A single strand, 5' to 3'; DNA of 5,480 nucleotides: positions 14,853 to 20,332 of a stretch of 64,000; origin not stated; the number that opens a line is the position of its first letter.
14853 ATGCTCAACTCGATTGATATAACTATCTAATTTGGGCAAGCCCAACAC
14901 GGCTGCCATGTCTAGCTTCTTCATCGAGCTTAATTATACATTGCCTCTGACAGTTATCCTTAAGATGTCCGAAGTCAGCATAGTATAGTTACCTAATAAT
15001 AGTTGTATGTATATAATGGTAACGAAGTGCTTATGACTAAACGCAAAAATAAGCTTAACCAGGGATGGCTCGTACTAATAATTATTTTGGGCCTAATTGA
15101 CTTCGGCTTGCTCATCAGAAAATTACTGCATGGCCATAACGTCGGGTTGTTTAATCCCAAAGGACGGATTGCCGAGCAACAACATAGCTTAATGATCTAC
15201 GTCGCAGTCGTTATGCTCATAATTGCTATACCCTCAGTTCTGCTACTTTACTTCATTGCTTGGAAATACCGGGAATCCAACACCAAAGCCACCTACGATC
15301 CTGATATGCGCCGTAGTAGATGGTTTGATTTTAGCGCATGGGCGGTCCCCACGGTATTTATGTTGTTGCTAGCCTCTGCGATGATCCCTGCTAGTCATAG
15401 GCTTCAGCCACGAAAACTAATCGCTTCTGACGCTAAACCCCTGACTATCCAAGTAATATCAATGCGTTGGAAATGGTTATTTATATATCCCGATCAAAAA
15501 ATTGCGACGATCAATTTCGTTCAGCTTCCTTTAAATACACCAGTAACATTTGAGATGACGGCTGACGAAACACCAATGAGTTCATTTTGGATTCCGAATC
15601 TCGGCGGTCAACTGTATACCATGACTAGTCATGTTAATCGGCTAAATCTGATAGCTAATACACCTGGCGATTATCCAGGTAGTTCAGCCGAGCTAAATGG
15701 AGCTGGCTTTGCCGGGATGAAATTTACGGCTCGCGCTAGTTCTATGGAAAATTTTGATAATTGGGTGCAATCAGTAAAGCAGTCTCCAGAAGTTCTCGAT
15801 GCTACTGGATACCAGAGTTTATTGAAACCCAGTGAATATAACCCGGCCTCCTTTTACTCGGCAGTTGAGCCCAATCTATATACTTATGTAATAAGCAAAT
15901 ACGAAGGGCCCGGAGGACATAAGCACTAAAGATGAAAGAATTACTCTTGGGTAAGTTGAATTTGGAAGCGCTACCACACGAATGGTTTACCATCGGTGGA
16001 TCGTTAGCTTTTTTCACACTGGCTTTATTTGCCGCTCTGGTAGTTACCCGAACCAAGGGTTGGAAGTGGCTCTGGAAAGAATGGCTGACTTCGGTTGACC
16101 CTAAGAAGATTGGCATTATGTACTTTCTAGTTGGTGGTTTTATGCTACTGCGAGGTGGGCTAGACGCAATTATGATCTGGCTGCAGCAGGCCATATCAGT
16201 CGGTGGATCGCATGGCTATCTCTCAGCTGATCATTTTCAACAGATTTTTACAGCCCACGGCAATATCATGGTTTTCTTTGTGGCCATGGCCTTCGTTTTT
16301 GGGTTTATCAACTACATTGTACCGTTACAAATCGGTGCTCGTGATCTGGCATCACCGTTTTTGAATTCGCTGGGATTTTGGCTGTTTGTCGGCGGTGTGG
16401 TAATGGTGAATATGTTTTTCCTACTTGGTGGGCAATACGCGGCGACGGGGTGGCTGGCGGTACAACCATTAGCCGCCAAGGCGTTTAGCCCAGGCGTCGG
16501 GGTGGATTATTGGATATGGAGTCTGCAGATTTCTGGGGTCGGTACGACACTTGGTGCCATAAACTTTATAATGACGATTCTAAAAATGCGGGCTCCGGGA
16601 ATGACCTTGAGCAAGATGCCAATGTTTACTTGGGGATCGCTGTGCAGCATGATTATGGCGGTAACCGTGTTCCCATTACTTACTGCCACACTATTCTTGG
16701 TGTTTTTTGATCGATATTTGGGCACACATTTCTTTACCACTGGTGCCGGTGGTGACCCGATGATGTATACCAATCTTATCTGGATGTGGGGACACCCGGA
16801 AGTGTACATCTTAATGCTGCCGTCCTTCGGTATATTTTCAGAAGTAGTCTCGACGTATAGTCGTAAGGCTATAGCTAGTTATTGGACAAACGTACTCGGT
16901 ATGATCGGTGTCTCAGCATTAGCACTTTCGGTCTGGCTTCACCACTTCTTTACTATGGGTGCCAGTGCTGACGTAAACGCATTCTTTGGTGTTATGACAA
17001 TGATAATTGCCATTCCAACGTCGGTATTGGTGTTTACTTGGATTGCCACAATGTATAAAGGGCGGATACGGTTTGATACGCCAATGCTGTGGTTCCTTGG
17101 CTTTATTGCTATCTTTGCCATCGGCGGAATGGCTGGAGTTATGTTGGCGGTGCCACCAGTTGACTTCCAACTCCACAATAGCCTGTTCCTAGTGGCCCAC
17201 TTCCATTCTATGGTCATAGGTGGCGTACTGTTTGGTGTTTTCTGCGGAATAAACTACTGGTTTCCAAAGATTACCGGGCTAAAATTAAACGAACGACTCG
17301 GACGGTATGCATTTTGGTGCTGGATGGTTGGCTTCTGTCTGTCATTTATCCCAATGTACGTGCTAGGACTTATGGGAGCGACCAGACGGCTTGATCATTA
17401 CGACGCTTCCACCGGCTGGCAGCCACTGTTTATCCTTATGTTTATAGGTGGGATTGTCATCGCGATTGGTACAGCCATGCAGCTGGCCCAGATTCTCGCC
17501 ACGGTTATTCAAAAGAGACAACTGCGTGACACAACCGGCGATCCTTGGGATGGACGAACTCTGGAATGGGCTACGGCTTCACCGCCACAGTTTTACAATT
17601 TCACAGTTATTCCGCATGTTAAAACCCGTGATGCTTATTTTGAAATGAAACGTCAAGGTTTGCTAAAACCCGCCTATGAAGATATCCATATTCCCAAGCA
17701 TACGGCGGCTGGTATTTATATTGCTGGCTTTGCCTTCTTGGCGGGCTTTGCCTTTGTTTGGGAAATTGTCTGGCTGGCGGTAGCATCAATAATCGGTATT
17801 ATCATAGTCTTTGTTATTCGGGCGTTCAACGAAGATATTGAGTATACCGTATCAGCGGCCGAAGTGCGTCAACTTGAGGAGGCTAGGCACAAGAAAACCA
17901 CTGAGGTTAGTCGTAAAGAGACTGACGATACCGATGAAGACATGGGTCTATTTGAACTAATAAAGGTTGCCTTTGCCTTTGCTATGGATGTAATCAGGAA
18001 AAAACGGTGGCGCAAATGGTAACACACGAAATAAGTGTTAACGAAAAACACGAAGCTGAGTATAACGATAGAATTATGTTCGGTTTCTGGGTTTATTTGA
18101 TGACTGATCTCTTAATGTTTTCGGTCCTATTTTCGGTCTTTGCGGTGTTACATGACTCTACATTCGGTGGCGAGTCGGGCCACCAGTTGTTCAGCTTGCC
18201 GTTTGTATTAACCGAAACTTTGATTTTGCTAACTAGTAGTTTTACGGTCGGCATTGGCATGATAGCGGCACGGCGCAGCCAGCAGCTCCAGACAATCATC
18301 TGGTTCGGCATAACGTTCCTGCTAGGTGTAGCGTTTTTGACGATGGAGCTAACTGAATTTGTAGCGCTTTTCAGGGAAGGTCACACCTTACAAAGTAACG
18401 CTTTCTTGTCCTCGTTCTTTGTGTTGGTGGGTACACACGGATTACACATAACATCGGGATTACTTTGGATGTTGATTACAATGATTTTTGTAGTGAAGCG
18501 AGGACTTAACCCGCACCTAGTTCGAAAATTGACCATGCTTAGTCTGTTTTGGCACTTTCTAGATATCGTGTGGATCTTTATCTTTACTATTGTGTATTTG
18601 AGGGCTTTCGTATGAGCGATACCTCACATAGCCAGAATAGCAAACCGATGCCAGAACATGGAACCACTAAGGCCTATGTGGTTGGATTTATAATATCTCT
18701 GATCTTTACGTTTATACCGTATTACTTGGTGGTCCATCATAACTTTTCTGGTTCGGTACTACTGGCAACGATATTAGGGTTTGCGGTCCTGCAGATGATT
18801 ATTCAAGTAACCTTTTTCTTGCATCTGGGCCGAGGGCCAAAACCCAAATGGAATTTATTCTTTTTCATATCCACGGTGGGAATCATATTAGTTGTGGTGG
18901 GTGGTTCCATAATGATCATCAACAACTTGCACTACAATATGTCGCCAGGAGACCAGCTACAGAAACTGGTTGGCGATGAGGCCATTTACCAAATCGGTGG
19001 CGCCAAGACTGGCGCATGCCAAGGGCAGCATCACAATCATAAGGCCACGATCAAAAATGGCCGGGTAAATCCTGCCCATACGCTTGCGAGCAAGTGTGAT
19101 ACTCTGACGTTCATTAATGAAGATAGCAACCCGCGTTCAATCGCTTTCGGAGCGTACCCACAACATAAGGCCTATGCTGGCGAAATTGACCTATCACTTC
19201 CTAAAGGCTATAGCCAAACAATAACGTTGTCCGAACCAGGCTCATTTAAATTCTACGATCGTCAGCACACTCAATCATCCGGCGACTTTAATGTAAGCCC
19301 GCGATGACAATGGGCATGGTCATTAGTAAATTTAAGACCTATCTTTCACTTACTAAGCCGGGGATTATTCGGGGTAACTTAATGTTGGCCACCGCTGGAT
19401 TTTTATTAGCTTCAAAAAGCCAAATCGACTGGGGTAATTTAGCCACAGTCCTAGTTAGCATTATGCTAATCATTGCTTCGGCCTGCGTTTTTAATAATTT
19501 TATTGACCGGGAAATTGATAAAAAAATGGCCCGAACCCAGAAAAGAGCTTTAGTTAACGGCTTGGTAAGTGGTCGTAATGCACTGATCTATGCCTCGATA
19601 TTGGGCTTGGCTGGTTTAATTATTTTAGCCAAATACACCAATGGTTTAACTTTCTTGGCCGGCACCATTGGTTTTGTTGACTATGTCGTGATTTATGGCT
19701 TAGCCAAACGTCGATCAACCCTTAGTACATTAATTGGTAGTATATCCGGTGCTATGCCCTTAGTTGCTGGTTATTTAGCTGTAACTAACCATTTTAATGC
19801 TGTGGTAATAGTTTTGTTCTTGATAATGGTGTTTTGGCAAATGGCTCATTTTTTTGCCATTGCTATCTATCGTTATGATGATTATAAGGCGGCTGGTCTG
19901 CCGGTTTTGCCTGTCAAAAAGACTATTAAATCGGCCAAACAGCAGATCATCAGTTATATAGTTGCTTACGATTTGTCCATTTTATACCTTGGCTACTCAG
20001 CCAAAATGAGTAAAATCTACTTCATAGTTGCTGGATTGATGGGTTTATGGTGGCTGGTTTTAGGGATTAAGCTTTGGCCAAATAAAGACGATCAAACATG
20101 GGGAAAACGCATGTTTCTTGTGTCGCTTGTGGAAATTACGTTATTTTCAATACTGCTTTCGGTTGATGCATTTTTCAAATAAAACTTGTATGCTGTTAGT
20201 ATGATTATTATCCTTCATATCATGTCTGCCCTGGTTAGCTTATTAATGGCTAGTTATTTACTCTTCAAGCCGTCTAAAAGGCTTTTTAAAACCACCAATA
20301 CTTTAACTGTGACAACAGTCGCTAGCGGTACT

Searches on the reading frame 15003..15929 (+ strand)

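Call 97: search_protein_families(library=pfam, proteins=[window:15003-15929:+], max_evalue=0.001)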
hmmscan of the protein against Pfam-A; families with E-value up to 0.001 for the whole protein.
window:15003-15929:+ (308 aa): 2 families
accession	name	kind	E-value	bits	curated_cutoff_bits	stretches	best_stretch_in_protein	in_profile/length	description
PF06481.20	COX_ARM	-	2.7e-13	50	23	1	259-304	1-46/46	COX Aromatic Rich Motif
PF00116.26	COX2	-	7.6e-05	23.1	22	0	169-241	44-115/120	Cytochrome C oxidase subunit II, periplasmic domain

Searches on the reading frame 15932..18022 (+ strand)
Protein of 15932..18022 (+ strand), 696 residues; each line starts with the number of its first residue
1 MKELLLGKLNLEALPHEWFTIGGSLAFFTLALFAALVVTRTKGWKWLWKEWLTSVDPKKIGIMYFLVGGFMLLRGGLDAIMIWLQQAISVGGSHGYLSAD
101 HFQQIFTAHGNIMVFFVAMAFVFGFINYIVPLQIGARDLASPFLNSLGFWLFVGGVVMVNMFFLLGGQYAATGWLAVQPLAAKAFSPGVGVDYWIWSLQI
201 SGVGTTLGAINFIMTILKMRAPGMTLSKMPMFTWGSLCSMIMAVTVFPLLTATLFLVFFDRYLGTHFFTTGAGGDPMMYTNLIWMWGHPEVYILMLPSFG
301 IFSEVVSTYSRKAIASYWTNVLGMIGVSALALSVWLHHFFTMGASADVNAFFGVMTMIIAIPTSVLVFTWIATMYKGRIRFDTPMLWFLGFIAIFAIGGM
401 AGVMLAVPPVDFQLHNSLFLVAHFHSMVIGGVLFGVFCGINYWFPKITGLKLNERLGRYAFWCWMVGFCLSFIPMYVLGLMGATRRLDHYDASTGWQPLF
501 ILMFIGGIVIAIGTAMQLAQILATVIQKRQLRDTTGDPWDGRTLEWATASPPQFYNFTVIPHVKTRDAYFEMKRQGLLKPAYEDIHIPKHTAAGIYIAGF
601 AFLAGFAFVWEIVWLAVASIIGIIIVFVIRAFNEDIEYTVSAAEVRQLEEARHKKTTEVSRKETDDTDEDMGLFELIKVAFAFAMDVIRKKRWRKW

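Call 97: search_protein_families(library=pfam, proteins=[window:15932-18022:+], max_evalue=0.001)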
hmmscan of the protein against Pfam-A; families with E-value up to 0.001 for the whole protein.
window:15932-18022:+ (696 aa): 1 family
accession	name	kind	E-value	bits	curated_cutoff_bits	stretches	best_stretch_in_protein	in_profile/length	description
PF00115.25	COX1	-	3e-140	468.4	34.8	1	59-509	1-436/436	Cytochrome C and Quinol oxidase polypeptide I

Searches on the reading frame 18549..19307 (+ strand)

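Call 97: search_protein_families(library=pfam, proteins=[window:18549-19307:+], max_evalue=0.001)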
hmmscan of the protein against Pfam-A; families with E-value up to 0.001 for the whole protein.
window:18549-19307:+ (252 aa): 2 families
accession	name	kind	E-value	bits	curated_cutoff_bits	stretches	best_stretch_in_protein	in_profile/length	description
PF03626.19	COX4_pro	-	2.8e-13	50.5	28.9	1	44-117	1-72/72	Prokaryotic Cytochrome C oxidase subunit IV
PF13473.12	Cupredoxin_1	-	0.00039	20.8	27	1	160-245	19-100/104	Cupredoxin-like domain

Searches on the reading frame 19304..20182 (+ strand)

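Call 97: search_protein_families(library=pfam, proteins=[window:19304-20182:+], max_evalue=0.001)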
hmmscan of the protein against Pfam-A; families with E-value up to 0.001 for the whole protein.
window:19304-20182:+ (292 aa): 1 family
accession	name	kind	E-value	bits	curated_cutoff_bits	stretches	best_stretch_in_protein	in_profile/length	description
PF01040.23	UbiA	-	1.5e-56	191.9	34.2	1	26-274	2-249/250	UbiA prenyltransferase family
